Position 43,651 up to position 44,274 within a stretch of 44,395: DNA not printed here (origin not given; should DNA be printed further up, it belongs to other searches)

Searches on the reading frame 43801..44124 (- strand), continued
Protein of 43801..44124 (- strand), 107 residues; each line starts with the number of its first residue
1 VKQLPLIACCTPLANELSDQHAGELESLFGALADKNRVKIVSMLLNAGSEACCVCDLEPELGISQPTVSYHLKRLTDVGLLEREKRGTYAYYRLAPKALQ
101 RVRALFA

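Call 27: find_encoding_contigs(protein=P0050, flank=6000, max_places=3)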
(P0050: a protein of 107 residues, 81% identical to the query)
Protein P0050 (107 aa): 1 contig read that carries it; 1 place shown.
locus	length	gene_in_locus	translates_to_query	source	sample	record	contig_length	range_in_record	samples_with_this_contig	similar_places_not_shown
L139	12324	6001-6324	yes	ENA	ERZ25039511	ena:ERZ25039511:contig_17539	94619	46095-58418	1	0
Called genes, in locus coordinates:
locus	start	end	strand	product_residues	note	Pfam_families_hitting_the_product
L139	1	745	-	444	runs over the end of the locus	PF01979:Amidohydro_1, PF07969:Amidohydro_3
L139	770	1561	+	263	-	PF00941:FAD_binding_5, PF03450:CO_deh_flav_C (faint)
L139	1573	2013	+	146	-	PF00111:Fer2 (weak), PF01799:Fer2_2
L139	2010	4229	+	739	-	PF01315:Ald_Xan_dh_C, PF02738:MoCoBD_1, PF20256:MoCoBD_2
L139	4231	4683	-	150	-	PF04657:DMT_YdcZ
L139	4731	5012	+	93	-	-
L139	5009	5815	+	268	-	PF00378:ECH_1, PF16113:ECH_2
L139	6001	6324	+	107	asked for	PF24038:DUF7347 (weak), PF01022:HTH_5, PF12840:HTH_20, PF01047:MarR (faint), PF12802:MarR_2 (weak)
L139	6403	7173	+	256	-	PF00378:ECH_1, PF16113:ECH_2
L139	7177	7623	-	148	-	-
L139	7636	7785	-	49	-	PF10262:Rdx (weak)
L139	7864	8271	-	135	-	-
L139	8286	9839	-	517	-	PF18158:AidB_N, PF02770:Acyl-CoA_dh_M, PF00441:Acyl-CoA_dh_1, PF22924:ACOX_C_alpha1 (faint), PF08028:Acyl-CoA_dh_2 (weak)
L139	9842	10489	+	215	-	PF18854:baeRF_family10, PF18859:acVLRF1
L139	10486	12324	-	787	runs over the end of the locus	PF00488:MutS_V, PF01713:Smr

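Call 29: find_encoding_contigs(protein=P0002, flank=3000, max_places=2)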
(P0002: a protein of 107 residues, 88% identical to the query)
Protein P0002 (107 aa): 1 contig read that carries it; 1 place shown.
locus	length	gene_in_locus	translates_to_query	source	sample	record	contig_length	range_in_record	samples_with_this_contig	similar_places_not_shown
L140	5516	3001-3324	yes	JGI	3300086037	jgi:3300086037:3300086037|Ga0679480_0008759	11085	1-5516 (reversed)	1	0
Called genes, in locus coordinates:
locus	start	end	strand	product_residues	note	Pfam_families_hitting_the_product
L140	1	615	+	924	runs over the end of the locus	PF01590:GAF, PF13185:GAF_2, PF13492:GAF_3, PF00989:PAS, PF08448:PAS_4, PF13426:PAS_9, PF08447:PAS_3, PF00512:HisKA, +1 more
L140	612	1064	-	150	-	PF04657:DMT_YdcZ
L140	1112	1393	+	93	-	-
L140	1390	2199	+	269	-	PF00378:ECH_1, PF16113:ECH_2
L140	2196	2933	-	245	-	PF01135:PCMT (weak), PF13489:Methyltransf_23, PF01209:Ubie_methyltran, PF06325:PrmA (weak), PF13649:Methyltransf_25, PF13847:Methyltransf_31, PF08241:Methyltransf_11, PF08242:Methyltransf_12, +1 more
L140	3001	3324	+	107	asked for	PF24038:DUF7347 (faint), PF01022:HTH_5, PF12840:HTH_20, PF12802:MarR_2 (weak)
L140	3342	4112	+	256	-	PF00378:ECH_1, PF16113:ECH_2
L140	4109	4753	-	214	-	PF00080:Sod_Cu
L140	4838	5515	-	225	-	PF12773:DZR (weak)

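Call 30: find_encoding_contigs(protein=P0048, flank=3000, max_places=2)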
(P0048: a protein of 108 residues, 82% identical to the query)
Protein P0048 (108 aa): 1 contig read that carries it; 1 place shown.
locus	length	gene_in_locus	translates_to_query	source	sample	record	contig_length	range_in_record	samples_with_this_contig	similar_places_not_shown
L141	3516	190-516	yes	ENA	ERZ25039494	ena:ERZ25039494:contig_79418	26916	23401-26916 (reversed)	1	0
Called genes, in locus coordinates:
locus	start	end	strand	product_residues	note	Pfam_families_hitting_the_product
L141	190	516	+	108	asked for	PF24038:DUF7347 (weak), PF12840:HTH_20, PF01022:HTH_5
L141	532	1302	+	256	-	PF00378:ECH_1, PF16113:ECH_2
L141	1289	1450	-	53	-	PF10262:Rdx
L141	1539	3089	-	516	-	PF18158:AidB_N, PF02770:Acyl-CoA_dh_M, PF00441:Acyl-CoA_dh_1, PF22924:ACOX_C_alpha1 (faint), PF08028:Acyl-CoA_dh_2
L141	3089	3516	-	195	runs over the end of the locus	PF08031:BBE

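Call 31: find_encoding_contigs(protein=P0052, flank=3000, max_places=2)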
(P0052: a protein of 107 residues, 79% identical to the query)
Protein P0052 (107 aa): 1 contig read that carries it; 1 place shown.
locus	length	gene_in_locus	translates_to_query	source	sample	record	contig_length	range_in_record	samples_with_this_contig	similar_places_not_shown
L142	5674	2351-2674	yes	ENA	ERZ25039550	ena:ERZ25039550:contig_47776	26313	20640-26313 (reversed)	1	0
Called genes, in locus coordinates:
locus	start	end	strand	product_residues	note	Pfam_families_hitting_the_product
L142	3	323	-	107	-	?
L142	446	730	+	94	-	-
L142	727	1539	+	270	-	PF00378:ECH_1, PF16113:ECH_2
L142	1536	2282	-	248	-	PF01135:PCMT (weak), PF13489:Methyltransf_23, PF01209:Ubie_methyltran, PF06325:PrmA (weak), PF13847:Methyltransf_31, PF08241:Methyltransf_11, PF08242:Methyltransf_12, PF13649:Methyltransf_25, +1 more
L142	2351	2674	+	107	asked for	PF01022:HTH_5, PF12840:HTH_20 (weak)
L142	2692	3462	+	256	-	PF00378:ECH_1, PF16113:ECH_2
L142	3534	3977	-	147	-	-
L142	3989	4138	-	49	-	PF10262:Rdx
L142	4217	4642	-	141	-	-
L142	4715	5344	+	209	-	PF18854:baeRF_family10, PF18859:acVLRF1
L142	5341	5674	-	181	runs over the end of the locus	PF07883:Cupin_2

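Call 32: find_encoding_contigs(protein=P0061, flank=3000, max_places=4)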
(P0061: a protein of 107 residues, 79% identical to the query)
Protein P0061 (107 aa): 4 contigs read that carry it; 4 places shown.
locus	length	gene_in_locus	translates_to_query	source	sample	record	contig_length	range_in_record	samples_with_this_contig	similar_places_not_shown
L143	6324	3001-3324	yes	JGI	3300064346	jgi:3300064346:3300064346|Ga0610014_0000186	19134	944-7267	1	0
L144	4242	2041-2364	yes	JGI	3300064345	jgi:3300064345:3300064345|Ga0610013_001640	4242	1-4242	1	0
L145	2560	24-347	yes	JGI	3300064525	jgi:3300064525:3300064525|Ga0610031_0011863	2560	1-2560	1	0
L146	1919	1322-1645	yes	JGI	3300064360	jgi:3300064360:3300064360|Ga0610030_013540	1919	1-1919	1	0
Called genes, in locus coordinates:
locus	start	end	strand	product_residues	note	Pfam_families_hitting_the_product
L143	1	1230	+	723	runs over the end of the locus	?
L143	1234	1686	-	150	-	PF04657:DMT_YdcZ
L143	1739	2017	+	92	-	-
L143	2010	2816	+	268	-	PF00378:ECH_1, PF16113:ECH_2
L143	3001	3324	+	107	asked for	PF24038:DUF7347 (weak), PF01022:HTH_5, PF12840:HTH_20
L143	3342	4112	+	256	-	PF00378:ECH_1, PF16113:ECH_2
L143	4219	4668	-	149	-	-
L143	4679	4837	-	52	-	PF10262:Rdx (weak)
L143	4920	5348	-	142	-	-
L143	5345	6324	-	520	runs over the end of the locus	PF18158:AidB_N, PF02770:Acyl-CoA_dh_M, PF00441:Acyl-CoA_dh_1, PF22924:ACOX_C_alpha1 (faint), PF08028:Acyl-CoA_dh_2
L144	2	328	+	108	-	?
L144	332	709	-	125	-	PF04657:DMT_YdcZ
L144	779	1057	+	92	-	-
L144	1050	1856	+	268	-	PF00378:ECH_1, PF16113:ECH_2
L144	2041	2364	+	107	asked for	PF24038:DUF7347 (weak), PF01022:HTH_5, PF12840:HTH_20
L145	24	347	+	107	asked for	PF24038:DUF7347 (weak), PF01022:HTH_5, PF12840:HTH_20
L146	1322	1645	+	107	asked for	PF24038:DUF7347 (weak), PF01022:HTH_5, PF12840:HTH_20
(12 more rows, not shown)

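Call 37: search_solved_structures(query=window:43801-44124:-, max_evalue=0.00001, show_alignments=3)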
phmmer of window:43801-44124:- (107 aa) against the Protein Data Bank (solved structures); distinct sequences matched with E-value up to 0.00001: 10.
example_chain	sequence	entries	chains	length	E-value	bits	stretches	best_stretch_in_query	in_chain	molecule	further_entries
6j0e_A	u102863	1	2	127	1.8e-14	57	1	8-104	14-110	Arsenic responsive repressor ArsR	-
1r1t_A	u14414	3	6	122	6.8e-10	42.4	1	17-96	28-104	Transcriptional repressor smtB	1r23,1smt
3f72_A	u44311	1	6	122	5.8e-09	39.4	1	25-103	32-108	Cadmium efflux system accessory protein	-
1r22_A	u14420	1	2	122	1.7e-08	37.9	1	17-96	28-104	Transcriptional repressor smtB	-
1u2w_A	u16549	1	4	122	2.5e-08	37.4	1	25-103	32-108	Cadmium efflux system accessory protein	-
9t6t_A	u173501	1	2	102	9.5e-08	35.5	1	15-96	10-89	Lmo1102 protein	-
3f6v_A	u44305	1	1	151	1.4e-07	35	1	31-106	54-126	Possible transcriptional regulator, ArsR family protein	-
9t6r_A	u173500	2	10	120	1.5e-07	34.9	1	15-96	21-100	Lmo1102 protein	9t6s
6uvu_A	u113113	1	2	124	2.6e-07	34.1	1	17-102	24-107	ArsR family transcriptional regulator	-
3pqj_A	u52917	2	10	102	2e-06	31.2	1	17-106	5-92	Biofilm growth-associated repressor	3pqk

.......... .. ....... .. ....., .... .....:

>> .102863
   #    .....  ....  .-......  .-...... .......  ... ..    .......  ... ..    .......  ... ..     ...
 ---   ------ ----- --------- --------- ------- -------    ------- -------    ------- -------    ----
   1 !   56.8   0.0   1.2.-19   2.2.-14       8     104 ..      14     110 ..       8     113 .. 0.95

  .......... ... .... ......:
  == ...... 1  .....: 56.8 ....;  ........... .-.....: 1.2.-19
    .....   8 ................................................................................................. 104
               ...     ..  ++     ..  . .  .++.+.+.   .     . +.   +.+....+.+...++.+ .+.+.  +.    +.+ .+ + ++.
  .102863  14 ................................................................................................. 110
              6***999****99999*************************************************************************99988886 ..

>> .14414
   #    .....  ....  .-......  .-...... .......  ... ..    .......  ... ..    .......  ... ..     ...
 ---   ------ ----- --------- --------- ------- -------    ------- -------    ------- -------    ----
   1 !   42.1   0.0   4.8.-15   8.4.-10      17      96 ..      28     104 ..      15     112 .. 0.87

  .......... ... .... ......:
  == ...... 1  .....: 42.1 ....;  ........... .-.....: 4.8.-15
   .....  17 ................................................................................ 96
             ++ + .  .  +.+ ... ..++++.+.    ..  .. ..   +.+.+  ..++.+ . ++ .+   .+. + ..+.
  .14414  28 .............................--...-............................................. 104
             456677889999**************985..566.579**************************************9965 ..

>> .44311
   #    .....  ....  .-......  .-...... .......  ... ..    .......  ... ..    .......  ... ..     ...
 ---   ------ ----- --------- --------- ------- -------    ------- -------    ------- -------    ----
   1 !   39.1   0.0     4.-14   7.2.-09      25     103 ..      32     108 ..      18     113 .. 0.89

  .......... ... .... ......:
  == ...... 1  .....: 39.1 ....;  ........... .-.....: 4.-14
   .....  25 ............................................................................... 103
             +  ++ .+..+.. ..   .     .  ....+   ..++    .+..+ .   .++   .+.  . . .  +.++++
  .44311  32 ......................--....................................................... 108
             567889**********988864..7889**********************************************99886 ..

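Call 61: find_encoding_contigs(protein=P0107, flank=3000, max_places=1)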
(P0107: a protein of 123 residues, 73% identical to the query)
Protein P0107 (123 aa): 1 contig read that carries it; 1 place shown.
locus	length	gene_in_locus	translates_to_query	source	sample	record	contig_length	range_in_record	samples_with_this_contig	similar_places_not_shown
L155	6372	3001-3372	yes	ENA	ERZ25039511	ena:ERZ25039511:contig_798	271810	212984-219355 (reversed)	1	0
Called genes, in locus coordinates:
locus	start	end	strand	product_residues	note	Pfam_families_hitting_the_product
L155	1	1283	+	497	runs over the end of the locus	PF02738:MoCoBD_1, PF20256:MoCoBD_2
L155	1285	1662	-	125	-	PF04657:DMT_YdcZ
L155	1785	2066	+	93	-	-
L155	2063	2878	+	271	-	PF00378:ECH_1, PF16113:ECH_2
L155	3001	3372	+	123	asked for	PF01022:HTH_5, PF12840:HTH_20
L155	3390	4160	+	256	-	PF00378:ECH_1, PF16113:ECH_2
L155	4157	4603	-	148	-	-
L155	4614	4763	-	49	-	PF10262:Rdx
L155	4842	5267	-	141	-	-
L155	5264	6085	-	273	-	PF00441:Acyl-CoA_dh_1, PF22924:ACOX_C_alpha1 (faint), PF08028:Acyl-CoA_dh_2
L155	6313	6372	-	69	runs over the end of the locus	PF18158:AidB_N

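Call 62: find_encoding_contigs(protein=P0109, flank=3000, max_places=1)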
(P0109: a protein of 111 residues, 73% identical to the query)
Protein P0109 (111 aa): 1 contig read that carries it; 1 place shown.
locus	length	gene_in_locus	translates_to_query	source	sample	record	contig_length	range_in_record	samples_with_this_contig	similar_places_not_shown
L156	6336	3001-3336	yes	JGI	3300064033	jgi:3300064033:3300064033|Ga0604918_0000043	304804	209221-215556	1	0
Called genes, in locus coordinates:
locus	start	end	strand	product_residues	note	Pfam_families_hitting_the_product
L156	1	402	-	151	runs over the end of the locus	PF04657:DMT_YdcZ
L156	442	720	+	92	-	-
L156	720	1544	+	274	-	PF00378:ECH_1, PF16113:ECH_2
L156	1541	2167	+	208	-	PF00753:Lactamase_B (faint)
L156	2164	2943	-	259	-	PF01135:PCMT (weak), PF05175:MTS (weak), PF01209:Ubie_methyltran, PF13489:Methyltransf_23, PF13847:Methyltransf_31, PF08241:Methyltransf_11, PF08242:Methyltransf_12, PF13649:Methyltransf_25, +3 more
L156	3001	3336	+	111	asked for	PF24038:DUF7347 (weak), PF01022:HTH_5, PF12840:HTH_20, PF13412:HTH_24 (faint), PF12802:MarR_2 (weak)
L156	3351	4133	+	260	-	PF00378:ECH_1, PF16113:ECH_2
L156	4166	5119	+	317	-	PF05544:Pro_racemase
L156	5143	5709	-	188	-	PF00085:Thioredoxin, PF13098:Thioredoxin_2, PF14561:TPR_20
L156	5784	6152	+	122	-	PF00216:Bac_DNA_binding (faint), PF10025:DUF2267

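Call 63: find_encoding_contigs(protein=P0119, flank=3000, max_places=1)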
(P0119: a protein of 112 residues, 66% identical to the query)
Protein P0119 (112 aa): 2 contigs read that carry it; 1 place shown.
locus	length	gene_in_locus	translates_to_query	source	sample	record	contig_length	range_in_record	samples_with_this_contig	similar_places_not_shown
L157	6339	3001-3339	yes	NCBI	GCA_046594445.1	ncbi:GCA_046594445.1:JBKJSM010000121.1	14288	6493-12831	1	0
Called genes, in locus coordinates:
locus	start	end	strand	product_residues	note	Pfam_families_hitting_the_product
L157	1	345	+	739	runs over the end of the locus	PF01315:Ald_Xan_dh_C, PF02738:MoCoBD_1, PF20256:MoCoBD_2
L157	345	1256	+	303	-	-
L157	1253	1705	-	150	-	PF04657:DMT_YdcZ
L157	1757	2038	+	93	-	-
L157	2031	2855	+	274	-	PF00378:ECH_1, PF16113:ECH_2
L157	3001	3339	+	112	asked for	PF24038:DUF7347 (weak), PF12840:HTH_20, PF01022:HTH_5, PF01047:MarR (weak), PF12802:MarR_2 (weak)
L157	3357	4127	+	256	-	PF00378:ECH_1, PF16113:ECH_2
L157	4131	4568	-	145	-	-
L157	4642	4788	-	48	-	PF10262:Rdx (weak)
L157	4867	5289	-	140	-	-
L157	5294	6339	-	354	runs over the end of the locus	PF08240:ADH_N, PF16912:Glu_dehyd_C, PF00107:ADH_zinc_N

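Call 73: search_protein_families(library=pfam, alignment_id=A3, max_evalue=0.00001)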
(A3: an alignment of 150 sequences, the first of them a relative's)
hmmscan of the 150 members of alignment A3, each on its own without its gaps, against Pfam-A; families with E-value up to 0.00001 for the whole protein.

A. member 1, L004:3-419:- (139 aa): 1 family
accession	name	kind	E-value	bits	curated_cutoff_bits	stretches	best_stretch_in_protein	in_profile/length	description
PF01925.25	TauE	-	9.2e-17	61.9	32.6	1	6-123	1-116/237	Sulfite exporter TauE/SafE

B. families by the number of members that match (of 150 scanned): 111 families (the first 25 are shown)
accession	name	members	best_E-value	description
PF01451.26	LMWPc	18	2.8e-22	Low molecular weight phosphotyrosine protein phosphatase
PF01758.21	SBF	13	2.5e-54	Sodium Bile acid symporter family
PF00230.25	MIP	9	2.6e-59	Major intrinsic protein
PF17941.7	PP_kinase_C_1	8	1.6e-66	Polyphosphate kinase C-terminal domain 1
PF13090.12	PP_kinase_C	8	3.3e-61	Polyphosphate kinase C-terminal domain 2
PF02503.22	PP_kinase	8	3.1e-57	Polyphosphate kinase middle domain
PF13091.12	PLDc_2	8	6e-13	PLD-like domain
PF13089.11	PP_kinase_N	5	4.9e-36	Polyphosphate kinase N-terminal domain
PF12849.12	PBP_like_2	5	6.8e-34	PBP superfamily domain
PF21234.2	Phosphatase-like_N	5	8e-18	Protein-tyrosine-phosphatase-like, N-terminal domain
PF00300.27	His_Phos_1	5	5.7e-12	Histidine phosphatase superfamily (branch 1)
PF12727.12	PBP_like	5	2.2e-11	PBP superfamily domain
PF13593.11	SBF_like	5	1.8e-10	SBF-like CPA transporter family (DUF4137)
PF00044.30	Gp_dh_N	4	1e-32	Glyceraldehyde 3-phosphate dehydrogenase, NAD binding domain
PF00005.33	ABC_tran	4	2.8e-31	ABC transporter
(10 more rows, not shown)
